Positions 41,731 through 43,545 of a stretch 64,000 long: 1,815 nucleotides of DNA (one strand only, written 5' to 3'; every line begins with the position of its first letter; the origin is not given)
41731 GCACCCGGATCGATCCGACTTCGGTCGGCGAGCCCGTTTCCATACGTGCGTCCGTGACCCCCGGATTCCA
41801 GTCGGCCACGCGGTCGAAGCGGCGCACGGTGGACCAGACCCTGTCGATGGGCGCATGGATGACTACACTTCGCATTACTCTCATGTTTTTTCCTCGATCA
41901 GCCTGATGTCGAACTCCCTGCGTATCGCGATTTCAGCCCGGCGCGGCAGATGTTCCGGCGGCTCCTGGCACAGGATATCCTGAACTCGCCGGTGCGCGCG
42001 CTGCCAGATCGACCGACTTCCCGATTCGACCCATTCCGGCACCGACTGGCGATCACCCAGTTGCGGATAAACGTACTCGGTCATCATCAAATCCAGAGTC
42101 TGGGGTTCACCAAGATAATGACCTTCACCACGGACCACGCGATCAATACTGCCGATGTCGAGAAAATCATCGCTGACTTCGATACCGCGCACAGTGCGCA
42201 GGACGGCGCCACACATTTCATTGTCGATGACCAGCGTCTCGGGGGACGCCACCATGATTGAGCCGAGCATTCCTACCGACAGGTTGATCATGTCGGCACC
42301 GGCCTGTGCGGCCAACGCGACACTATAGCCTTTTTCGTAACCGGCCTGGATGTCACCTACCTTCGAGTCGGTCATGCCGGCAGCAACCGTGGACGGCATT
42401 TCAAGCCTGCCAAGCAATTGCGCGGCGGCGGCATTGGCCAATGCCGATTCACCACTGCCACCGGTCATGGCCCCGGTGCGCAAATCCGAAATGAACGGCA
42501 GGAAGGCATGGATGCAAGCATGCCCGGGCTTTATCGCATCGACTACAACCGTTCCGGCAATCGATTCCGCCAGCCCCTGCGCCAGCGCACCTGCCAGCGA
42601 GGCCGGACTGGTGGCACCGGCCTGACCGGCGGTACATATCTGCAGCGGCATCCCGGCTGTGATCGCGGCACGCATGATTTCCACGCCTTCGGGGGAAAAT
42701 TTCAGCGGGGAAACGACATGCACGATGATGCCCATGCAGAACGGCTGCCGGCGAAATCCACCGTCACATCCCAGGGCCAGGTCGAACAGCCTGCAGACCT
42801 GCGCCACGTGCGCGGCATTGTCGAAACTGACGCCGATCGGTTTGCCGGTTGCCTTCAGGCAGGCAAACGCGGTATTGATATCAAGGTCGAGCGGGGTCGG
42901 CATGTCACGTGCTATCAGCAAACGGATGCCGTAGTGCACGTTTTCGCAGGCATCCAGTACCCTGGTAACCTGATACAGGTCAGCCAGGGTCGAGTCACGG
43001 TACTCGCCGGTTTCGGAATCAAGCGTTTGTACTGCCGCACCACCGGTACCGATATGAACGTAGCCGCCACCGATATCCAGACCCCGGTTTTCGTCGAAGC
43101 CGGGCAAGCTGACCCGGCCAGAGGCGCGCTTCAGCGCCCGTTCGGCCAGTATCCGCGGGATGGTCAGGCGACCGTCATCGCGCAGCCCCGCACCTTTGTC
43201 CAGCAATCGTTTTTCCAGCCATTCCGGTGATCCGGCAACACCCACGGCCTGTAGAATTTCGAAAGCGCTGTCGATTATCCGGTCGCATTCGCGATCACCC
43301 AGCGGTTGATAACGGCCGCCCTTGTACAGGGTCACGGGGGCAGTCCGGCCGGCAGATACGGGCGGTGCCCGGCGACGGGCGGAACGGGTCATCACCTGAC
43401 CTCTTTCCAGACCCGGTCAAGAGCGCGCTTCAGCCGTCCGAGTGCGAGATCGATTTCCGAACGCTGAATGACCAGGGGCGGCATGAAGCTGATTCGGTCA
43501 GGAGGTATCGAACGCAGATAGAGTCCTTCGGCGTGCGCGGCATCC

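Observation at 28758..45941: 16-kb translationally coupled supercluster pairing non-Pyl MttB methyltransferases with GcvT-fold dehydrogenases and aminotransferases, with no corrinoid protein in view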

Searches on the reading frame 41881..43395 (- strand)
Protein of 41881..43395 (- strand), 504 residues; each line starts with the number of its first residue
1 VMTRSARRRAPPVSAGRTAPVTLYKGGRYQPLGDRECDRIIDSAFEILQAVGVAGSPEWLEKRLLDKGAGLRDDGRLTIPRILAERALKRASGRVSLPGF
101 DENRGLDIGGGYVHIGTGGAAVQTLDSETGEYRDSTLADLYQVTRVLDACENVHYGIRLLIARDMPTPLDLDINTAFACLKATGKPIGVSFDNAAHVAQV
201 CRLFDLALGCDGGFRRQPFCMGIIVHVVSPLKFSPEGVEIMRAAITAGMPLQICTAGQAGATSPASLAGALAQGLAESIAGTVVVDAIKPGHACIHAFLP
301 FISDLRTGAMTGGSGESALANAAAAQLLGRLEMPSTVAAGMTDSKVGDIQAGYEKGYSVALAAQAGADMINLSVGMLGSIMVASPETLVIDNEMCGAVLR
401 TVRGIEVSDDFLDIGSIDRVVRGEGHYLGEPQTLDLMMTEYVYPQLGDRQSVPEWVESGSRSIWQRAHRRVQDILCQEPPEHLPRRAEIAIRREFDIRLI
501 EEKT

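Call 3: search_protein_families(library=pfam, proteins=[window:41881-43395:-])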
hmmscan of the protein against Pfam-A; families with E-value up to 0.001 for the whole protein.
window:41881-43395:- (504 aa): 1 family
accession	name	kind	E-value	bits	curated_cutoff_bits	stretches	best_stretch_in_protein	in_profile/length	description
PF06253.16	MTTB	-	1.1e-88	297.9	25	1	7-492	8-489/500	Trimethylamine methyltransferase (MTTB)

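Call 4: search_protein_families(library=ncbifam, proteins=[window:41881-43395:-])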
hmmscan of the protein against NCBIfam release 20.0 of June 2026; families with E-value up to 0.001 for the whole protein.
window:41881-43395:- (504 aa): 1 family
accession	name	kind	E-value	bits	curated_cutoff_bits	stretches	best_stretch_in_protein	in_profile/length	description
TIGR02369.2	trimeth_pyl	equivalog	1.6e-85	287.4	525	1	32-491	6-461/469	[trimethylamine--corrinoid protein] Co-methyltransferase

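Call 21: find_related_loci(query=window:41881-43395:-, collection=genome_contigs, flank=10000)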
Query window:41881-43395:- (504 aa) in genome_contigs; peptide patterns used: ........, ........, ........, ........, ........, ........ (x = any residue, [..] = any of these).
66 stretches matched a pattern; 15 encode a relative of the query (tblastn E <= 1e-3); 15 distinct loci.
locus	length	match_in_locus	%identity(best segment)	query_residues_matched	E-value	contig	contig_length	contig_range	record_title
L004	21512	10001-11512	96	1-504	0e+0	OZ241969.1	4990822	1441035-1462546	MAG: Candidatus Poriferihabitaceae bacterium isolate d30718d0-db98-4e6b-9c52-98a42f8724a6 genome assembly, chromosome: 1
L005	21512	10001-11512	96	1-504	0e+0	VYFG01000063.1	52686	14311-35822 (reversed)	MAG: Gammaproteobacteria bacterium isolate SB0677_bin_2 NODE_224_length_52686_cov_21.699569, whole genome shotgun sequen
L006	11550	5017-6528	96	1-504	0e+0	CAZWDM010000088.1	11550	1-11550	MAG TPA_asm: uncultured Dehalococcoidia bacterium isolate SRP109090_co1_127 genome assembly, contig: NODE_8455_length_11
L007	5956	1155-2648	71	1-499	0e+0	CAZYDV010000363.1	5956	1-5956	MAG TPA_asm: uncultured Granulosicoccaceae bacterium isolate binchicken_co385_7 genome assembly, contig: NODE_11347_leng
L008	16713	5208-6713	63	6-501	0e+0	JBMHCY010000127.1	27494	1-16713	MAG: Candidatus Puniceispirillales bacterium isolate xHP1_bin.70 c_000000000127, whole genome shotgun sequence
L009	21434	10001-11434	67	25-502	0e+0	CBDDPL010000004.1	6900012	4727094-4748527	MAG: Denitrobaculum sp. isolate 3be665f0-f184-4678-b6b7-05c68c88e287 genome assembly, contig: chromosome_2, whole genome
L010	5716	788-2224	63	25-504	0e+0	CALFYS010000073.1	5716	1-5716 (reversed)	MAG TPA_asm: uncultured Alphaproteobacteria bacterium isolate SRR7515929_bin.59_CONCOCT_v1.1_MAG genome assembly, contig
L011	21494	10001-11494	60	2-504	0e+0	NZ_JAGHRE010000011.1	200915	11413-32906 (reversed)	Tropicibacter sp. R16_0 NODE_11_length_200915_cov_21.749621, whole genome shotgun sequence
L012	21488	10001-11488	60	2-502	0e+0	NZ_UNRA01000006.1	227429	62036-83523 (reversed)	Tropicibacter sp. Alg240-R139, whole genome shotgun sequence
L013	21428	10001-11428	63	25-502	0e+0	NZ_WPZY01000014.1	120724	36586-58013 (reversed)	Ruegeria sp. HKCCD8929 NODE_14, whole genome shotgun sequence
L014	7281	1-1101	73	136-503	8e-162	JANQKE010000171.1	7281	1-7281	MAG: Alphaproteobacteria bacterium isolate PL25a_bin.146 k99_3677806, whole genome shotgun sequence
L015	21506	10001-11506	41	4-502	7e-118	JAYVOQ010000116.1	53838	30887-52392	MAG: Hyphomicrobiales bacterium isolate GL72_DN_concoct_216 GL72_DN_concoct_216_115, whole genome shotgun sequence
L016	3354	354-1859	42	4-502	1e-120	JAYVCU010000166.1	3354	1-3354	MAG: Hyphomicrobiales bacterium isolate GL32_Down_metabinner_3 GL32_Down_metabinner_3_165, whole genome shotgun sequence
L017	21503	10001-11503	41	7-504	2e-116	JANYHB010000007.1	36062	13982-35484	MAG: Hyphomicrobiales bacterium isolate GL140_1_metabinner_16 GL140_1_k141_1717718, whole genome shotgun sequence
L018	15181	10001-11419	28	19-493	2e-48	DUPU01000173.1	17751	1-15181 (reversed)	MAG TPA_asm: Clostridia bacterium isolate AS08sgBPME_346 245488_AS08, whole genome shotgun sequence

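Call 31: search_solved_structures(query=window:41881-43395:-, show_alignments=1)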
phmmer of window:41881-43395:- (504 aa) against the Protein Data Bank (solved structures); distinct sequences matched with E-value up to 0.001: 5.
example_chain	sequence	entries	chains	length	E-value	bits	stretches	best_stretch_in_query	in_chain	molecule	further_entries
2qne_A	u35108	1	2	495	1e-42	149.7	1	28-483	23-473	Putative methyltransferase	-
9yce_A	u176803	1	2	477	1.1e-42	149.5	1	28-484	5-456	Glycine betaine methyltransferase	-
7xcl_A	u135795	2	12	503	1.1e-41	146.3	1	43-477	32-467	Trimethylamine methyltransferase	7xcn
7xcm_A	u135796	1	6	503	1.2e-41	146.1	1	43-477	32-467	Trimethylamine methyltransferase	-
4yyc_A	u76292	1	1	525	5.8e-26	94.4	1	16-475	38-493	Putative trimethylamine methyltransferase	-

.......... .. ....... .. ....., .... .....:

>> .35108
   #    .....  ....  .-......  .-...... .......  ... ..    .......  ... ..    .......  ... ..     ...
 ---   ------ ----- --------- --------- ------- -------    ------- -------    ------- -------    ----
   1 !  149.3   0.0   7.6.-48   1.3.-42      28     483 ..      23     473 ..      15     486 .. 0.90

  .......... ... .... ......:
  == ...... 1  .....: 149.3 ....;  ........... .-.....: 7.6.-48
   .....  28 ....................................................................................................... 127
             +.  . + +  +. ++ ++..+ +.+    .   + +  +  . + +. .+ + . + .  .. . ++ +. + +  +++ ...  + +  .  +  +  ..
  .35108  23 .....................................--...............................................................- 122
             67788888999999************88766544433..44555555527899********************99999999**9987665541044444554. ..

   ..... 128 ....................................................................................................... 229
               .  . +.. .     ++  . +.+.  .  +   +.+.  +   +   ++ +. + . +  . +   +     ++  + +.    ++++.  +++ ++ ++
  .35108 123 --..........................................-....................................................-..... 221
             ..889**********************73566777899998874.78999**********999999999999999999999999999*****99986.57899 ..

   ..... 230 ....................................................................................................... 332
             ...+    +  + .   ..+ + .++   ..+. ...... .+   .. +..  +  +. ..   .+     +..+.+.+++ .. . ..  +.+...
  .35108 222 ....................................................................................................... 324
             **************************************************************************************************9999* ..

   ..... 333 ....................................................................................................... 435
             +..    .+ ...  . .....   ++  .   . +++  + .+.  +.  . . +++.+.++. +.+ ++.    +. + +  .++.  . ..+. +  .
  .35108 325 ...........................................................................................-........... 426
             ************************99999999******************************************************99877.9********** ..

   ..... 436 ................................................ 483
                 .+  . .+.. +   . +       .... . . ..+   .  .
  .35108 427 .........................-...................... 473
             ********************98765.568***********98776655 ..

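Call 35: search_protein_families(library=pfam, proteins=[L008:2092-2964:+, L008:2968-4605:+, L008:4633-5091:+, L008:10325-11335:-, L008:11485-12540:+, L008:12583-13836:+, L008:13908-14933:+, L008:14945-15835:+, L009:15007-16023:+, L009:16118-16918:+], max_evalue=0.00001)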
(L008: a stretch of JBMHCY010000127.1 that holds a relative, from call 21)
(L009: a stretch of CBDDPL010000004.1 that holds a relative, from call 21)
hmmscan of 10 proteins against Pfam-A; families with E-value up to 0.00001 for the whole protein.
L008:2092-2964:+ (290 aa): 2 families
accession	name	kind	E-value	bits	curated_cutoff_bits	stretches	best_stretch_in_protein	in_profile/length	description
PF00378.25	ECH_1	-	1.1e-52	179.3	27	1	36-288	3-249/251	Enoyl-CoA hydratase/isomerase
PF16113.10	ECH_2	-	2.6e-32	113.1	27.2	1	40-219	2-179/335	Enoyl-CoA hydratase/isomerase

L008:2968-4605:+ (545 aa): 2 families
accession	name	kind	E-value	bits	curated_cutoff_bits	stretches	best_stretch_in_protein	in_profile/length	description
PF00501.34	AMP-binding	-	1.3e-79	268.2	29.9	1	27-404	2-384/384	AMP-binding enzyme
PF13193.12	AMP-binding_C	-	1.2e-17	65.1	24.5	1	454-528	1-76/76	AMP-binding enzyme C-terminal domain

L008:4633-5091:+ (152 aa): 1 family
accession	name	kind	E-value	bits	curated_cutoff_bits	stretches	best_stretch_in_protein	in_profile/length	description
PF02566.24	OsmC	-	2.3e-17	63.7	27.5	1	47-147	2-98/100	OsmC-like protein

L008:10325-11335:- (336 aa): 2 families
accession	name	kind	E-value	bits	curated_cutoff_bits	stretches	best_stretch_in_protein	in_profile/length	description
PF07366.18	SnoaL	-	2.6e-13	50.3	28.4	1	276-316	80-120/126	SnoaL-like polyketide cyclase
PF12680.13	SnoaL_2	-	3e-11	44.3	27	1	12-133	2-101/102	SnoaL-like domain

L008:11485-12540:+ (351 aa): 1 family
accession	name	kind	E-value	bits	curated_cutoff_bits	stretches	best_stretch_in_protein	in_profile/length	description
PF00005.33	ABC_tran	-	1.1e-34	120.4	25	1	22-163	2-136/137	ABC transporter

L008:12583-13836:+ (417 aa): 2 families
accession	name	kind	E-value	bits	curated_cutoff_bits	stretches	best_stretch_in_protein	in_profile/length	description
PF01547.30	SBP_bac_1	-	2.3e-17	64.4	26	1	72-325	38-300/307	Bacterial extracellular solute-binding protein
PF13416.11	SBP_bac_8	-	3.8e-17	63.4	27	1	68-321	22-239/279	Bacterial extracellular solute-binding protein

L008:13908-14933:+ (341 aa): 1 family
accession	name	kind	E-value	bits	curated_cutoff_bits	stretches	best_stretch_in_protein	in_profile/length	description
PF00528.27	BPD_transp_1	-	5.3e-15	56.1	26.4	1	133-275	2-122/184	Binding-protein-dependent transport system inner membrane component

L008:14945-15835:+ (296 aa): 1 family
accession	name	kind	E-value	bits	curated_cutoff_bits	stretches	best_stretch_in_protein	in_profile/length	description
PF00528.27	BPD_transp_1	-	2.8e-19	70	26.4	1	109-288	7-181/184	Binding-protein-dependent transport system inner membrane component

L009:15007-16023:+ (338 aa): 0 families

L009:16118-16918:+ (266 aa): 1 family
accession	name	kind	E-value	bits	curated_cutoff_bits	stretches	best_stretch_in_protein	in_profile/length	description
PF09955.14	DUF2189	-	3.1e-36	124.7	26.2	1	73-197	1-125/126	Predicted integral membrane protein (DUF2189)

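Call 36: search_protein_families(library=pfam, proteins=[L011:13918-14703:-, L011:15007-16071:+, L011:16874-18187:+, L011:18812-20152:+, L011:5656-6912:+, L013:13995-14999:-, L013:14996-16366:-, L013:17363-18850:-, L013:18857-20377:-, L004:13631-16171:-], max_evalue=0.00001)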
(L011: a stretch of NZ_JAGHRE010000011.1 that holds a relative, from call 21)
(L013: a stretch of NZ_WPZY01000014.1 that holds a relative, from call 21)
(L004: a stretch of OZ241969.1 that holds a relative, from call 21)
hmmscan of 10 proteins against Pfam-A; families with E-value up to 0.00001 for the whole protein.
L011:13918-14703:- (261 aa): 1 family
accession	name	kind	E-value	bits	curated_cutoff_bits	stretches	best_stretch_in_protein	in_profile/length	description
PF03740.19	PdxJ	-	2e-75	253.4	24.5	1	12-259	1-233/234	Pyridoxal phosphate biosynthesis protein PdxJ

L011:15007-16071:+ (354 aa): 2 families
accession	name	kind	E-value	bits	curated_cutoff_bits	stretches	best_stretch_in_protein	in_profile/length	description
PF02800.25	Gp_dh_C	-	3.7e-59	199.3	24.4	1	167-323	1-158/158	Glyceraldehyde 3-phosphate dehydrogenase, C-terminal domain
PF00044.30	Gp_dh_N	-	6.4e-32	110.3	31.7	1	15-113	2-100/101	Glyceraldehyde 3-phosphate dehydrogenase, NAD binding domain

L011:16874-18187:+ (437 aa): 1 family
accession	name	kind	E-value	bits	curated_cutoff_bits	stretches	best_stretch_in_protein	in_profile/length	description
PF03480.18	DctP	-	3.8e-71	240.2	23.4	1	137-416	6-284/286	Bacterial extracellular solute-binding protein, family 7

L011:18812-20152:+ (446 aa): 1 family
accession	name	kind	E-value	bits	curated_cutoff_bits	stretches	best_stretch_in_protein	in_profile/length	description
PF06808.19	DctM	-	1.3e-106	357.4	23.8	1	10-436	1-413/413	Tripartite ATP-independent periplasmic transporter, DctM component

L011:5656-6912:+ (418 aa): 2 families
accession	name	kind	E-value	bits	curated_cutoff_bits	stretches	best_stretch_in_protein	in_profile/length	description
PF00557.29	Peptidase_M24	-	1.8e-30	106.7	23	1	193-401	3-208/208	Metallopeptidase family M24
PF01321.24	Creatinase_N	-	1.1e-08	36.1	22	1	37-184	1-128/128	Creatinase/Prolidase N-terminal domain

L013:13995-14999:- (334 aa): 1 family
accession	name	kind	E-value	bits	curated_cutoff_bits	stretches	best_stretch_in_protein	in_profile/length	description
PF01636.29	APH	-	3.2e-29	102.8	23.2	1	26-255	9-230/239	Phosphotransferase enzyme family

L013:14996-16366:- (456 aa): 1 family
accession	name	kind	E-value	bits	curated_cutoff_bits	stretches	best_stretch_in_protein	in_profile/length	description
PF00202.27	Aminotran_3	-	3.9e-71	240.3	30.5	1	52-449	11-403/403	Aminotransferase class-III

L013:17363-18850:- (495 aa): 1 family
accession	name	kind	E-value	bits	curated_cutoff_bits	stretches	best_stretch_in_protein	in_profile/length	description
PF00171.27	Aldedh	-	1e-159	532.4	23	1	33-490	7-460/461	Aldehyde dehydrogenase family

L013:18857-20377:- (506 aa): 1 family
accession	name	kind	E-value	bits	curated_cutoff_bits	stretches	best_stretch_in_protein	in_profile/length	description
PF01970.21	TctA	-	2.3e-127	425.6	28.9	1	18-434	2-423/423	Tripartite tricarboxylate transporter TctA family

L004:13631-16171:- (846 aa): 0 families

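Call 54: find_related_loci(query=window:41881-43395:-, collection=metagenome_contigs, flank=10000)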
Query window:41881-43395:- (504 aa) in metagenome_contigs; peptide patterns used: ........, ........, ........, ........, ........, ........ (x = any residue, [..] = any of these).
69 stretches matched a pattern; 14 encode a relative of the query (tblastn E <= 1e-3); 14 distinct loci.
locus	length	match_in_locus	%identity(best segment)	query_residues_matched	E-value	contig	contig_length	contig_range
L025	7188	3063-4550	69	7-504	0e+0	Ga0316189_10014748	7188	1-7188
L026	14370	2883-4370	69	1-499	0e+0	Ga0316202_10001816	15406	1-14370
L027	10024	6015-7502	69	1-499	0e+0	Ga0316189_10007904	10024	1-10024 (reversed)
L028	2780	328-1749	67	25-499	0e+0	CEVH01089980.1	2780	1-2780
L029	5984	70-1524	62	16-504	0e+0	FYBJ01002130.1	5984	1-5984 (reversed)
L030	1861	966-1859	57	3-301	4e-111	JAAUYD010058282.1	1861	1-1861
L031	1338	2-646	72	291-504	3e-94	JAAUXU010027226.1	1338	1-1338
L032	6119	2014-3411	35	25-492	8e-76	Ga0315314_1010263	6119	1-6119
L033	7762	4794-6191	34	25-492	1e-74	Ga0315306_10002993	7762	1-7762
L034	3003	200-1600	33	25-493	2e-70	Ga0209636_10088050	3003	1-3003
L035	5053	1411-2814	33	25-493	1e-66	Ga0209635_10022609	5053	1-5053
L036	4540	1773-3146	30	35-488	2e-43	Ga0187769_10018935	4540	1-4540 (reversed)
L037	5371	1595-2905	29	32-480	7e-41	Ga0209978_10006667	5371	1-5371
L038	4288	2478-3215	35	237-480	4e-33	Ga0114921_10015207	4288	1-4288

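Call 57: search_protein_families(library=pfam, proteins=[L026:8174-9613:+, L026:10260-11231:-, L026:11234-13360:-, L009:4767-6086:+, L009:6698-7477:+, L013:7206-8363:-, L004:3349-5085:-, L014:6661-7281:+], max_evalue=0.00001)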
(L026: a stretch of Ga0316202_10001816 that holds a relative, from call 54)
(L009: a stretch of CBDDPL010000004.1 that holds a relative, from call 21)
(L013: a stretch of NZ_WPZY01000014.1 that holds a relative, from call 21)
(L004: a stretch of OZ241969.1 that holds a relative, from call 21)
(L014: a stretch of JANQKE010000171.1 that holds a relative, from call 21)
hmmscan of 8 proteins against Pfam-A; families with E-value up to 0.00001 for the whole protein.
L026:8174-9613:+ (479 aa): 2 families
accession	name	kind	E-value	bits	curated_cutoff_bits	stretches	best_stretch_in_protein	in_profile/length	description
PF00884.28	Sulfatase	-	7.3e-30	104.8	25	1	5-369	1-300/301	Sulfatase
PF16347.10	SGSH_C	-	6.4e-19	69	29.3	1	328-460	10-149/154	N-sulphoglucosamine sulphohydrolase, C-terminal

L026:10260-11231:- (323 aa): 2 families
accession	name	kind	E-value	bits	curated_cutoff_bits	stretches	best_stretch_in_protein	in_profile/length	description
PF13452.11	FAS1_DH_region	-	2.9e-20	73.2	22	1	13-139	9-132/132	FAS1-like, dehydratase domain region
PF01575.25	MaoC_dehydratas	-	8.2e-07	29.1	27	1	201-283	18-103/123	MaoC like domain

L026:11234-13360:- (708 aa): 3 families
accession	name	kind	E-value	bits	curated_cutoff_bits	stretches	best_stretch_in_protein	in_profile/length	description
PF13549.11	ATP-grasp_5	-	1.9e-36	126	27.6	1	499-704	6-219/221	ATP-grasp domain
PF13607.11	Succ_CoA_lig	-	1.8e-29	102.7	27.4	1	166-300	3-138/138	Succinyl-CoA ligase like flavodoxin domain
PF13380.12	CoA_binding_2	-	1.7e-12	48.2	22.8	1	28-145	3-115/116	CoA binding domain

L009:4767-6086:+ (439 aa): 3 families
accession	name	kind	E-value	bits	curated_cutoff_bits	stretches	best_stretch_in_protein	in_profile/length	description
PF01266.30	DAO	-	6.7e-74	250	27.9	1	44-395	1-352/353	FAD dependent oxidoreductase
PF01494.25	FAD_binding_3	-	5.6e-08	32.8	22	0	43-74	2-33/349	FAD binding domain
PF13450.12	NAD_binding_8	-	2.9e-06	27.9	21.9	0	47-84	1-40/68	NAD(P)-binding Rossmann-like domain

L009:6698-7477:+ (259 aa): 0 families

L013:7206-8363:- (385 aa): 0 families

L004:3349-5085:- (578 aa): 1 family
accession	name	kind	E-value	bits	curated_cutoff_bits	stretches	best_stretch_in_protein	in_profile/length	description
PF00171.27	Aldedh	-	1.1e-163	545.6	23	1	116-573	5-461/461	Aldehyde dehydrogenase family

L014:6661-7281:+ (207 aa): 1 family
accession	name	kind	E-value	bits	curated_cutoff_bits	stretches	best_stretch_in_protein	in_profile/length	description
PF05378.19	Hydant_A_N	-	1.9e-52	177.9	25.2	1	7-182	1-174/176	Hydantoinase/oxoprolinase N-terminal region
